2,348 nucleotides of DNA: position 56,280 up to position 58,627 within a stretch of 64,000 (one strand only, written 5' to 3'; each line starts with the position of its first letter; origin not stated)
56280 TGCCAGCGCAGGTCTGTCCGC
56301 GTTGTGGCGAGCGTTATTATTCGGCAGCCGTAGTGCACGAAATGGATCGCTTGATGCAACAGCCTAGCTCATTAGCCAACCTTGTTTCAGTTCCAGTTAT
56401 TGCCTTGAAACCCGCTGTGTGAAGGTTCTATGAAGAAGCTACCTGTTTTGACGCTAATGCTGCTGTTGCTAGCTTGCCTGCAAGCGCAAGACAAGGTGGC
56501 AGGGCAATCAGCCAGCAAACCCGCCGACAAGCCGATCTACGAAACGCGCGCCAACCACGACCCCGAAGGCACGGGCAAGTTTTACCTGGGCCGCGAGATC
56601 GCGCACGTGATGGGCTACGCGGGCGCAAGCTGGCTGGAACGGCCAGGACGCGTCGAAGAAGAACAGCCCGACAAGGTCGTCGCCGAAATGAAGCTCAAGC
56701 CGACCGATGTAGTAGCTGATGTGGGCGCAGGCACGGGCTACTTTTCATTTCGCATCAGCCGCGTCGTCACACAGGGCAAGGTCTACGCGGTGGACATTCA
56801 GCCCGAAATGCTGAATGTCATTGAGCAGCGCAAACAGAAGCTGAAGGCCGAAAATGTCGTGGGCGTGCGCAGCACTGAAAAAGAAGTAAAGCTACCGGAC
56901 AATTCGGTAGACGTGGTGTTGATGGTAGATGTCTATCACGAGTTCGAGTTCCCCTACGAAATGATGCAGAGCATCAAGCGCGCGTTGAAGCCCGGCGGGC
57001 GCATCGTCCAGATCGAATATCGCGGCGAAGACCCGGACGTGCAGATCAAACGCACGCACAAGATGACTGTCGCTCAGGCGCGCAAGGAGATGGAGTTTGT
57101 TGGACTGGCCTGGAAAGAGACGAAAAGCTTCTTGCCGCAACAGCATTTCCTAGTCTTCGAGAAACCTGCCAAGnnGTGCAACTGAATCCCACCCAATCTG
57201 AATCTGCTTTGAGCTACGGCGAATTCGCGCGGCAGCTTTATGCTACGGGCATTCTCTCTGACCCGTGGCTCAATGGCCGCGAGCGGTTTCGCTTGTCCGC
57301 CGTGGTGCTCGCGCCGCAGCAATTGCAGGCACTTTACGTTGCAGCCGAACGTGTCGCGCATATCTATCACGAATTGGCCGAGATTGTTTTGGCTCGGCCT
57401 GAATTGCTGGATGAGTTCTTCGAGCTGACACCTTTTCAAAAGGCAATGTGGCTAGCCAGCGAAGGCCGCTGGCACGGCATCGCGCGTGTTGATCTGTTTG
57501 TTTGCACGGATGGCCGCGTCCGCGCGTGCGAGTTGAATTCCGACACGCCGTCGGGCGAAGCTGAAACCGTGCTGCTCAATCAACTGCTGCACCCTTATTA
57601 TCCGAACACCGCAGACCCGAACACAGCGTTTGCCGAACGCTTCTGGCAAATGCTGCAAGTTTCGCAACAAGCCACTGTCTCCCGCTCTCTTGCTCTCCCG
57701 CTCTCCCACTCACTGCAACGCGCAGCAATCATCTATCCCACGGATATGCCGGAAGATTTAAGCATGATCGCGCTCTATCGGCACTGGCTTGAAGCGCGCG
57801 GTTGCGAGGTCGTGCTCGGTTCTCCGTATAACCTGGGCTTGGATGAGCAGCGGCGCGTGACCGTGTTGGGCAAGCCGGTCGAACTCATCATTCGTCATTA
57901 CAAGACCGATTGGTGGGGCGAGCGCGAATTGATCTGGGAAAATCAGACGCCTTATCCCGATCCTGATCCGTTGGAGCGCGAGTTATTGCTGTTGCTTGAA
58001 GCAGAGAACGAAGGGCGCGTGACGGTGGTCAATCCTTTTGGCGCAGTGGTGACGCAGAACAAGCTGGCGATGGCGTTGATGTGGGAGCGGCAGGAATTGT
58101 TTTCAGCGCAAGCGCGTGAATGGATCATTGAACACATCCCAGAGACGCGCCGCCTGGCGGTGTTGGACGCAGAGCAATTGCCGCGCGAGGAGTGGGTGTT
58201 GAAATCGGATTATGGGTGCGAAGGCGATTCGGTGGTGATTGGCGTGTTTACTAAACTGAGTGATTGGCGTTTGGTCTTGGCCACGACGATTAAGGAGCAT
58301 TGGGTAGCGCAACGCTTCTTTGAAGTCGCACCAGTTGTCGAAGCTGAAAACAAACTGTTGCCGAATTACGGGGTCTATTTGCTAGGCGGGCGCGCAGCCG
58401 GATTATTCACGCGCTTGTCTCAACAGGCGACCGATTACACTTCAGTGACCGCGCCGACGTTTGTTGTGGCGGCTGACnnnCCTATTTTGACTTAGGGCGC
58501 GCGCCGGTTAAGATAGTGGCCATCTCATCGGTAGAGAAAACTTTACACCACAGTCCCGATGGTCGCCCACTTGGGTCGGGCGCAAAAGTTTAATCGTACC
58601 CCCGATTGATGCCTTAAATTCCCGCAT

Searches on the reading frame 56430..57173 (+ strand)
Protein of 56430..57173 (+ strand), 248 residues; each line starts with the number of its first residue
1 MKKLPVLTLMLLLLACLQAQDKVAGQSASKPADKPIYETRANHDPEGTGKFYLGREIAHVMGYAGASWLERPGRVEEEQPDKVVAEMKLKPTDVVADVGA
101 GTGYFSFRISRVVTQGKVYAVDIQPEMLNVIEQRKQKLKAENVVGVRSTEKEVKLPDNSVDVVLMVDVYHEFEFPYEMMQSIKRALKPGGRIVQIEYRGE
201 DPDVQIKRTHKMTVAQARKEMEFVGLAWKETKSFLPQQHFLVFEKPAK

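Call 62: search_protein_families(library=pfam, proteins=[window:56430-57173:+], max_evalue=0.0001)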
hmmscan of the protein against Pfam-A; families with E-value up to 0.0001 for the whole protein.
window:56430-57173:+ (248 aa): 13 families
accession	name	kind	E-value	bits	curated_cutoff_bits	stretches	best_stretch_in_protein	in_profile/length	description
PF13847.12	Methyltransf_31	-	1.8e-20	73.5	27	1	92-209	4-114/145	Methyltransferase domain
PF08241.18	Methyltransf_11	-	1.6e-18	67.5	21.2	1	97-193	2-94/95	Methyltransferase domain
PF13649.12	Methyltransf_25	-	1.6e-16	61.2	27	1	95-190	1-97/97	Methyltransferase domain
PF08242.18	Methyltransf_12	-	1.1e-15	58.5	30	1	97-192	2-98/98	Methyltransferase domain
PF01209.24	Ubie_methyltran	-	1.6e-12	47.8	20.1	1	82-197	38-154/233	ubiE/COQ5 methyltransferase family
PF13489.12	Methyltransf_23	-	2.3e-10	40.9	27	1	89-201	20-123/164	Methyltransferase domain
PF02475.24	TRM5-TYW2_MTfase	-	2.4e-10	41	28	1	88-184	33-129/164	TRM5/TYW2 methyltransferase domain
PF00891.24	Methyltransf_2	-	8.4e-09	35.5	22.3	1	81-207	52-178/210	O-methyltransferase domain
PF13679.12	Methyltransf_32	-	5e-08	33.5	27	1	84-161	17-100/143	Methyltransferase domain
PF01728.25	FtsJ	-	7.1e-08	33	24.1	1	85-165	14-97/181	FtsJ-like methyltransferase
PF05175.20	MTS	-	1.2e-06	28.8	23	1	87-211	27-155/170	Methyltransferase small domain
PF01135.25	PCMT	-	6.9e-06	26.4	20.3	1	87-228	69-207/210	Protein-L-isoaspartate(D-aspartate) O-methyltransferase (PCMT)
PF08003.17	Methyltransf_9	-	8.1e-06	25.5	23.8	1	92-193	116-216/315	Protein of unknown function (DUF1698)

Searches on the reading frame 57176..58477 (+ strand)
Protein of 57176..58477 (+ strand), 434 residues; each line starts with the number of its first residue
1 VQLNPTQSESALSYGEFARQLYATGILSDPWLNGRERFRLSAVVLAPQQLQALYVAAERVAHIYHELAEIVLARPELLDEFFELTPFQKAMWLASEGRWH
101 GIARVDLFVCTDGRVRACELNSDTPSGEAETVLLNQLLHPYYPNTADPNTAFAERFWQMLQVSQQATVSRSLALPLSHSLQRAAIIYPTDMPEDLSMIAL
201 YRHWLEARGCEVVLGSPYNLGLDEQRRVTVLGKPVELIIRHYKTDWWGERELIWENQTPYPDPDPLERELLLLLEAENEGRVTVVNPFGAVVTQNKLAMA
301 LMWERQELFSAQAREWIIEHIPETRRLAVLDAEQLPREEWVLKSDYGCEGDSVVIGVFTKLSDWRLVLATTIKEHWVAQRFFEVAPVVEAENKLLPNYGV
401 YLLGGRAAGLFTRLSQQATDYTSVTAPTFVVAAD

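Call 62: search_protein_families(library=pfam, proteins=[window:57176-58477:+], max_evalue=0.0001)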
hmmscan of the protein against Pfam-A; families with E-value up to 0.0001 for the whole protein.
window:57176-58477:+ (434 aa): 1 family
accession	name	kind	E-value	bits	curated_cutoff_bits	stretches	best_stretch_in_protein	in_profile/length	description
PF03738.19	GSP_synth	-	1e-15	58.3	29.3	1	42-429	27-370/371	Glutathionylspermidine synthase preATP-grasp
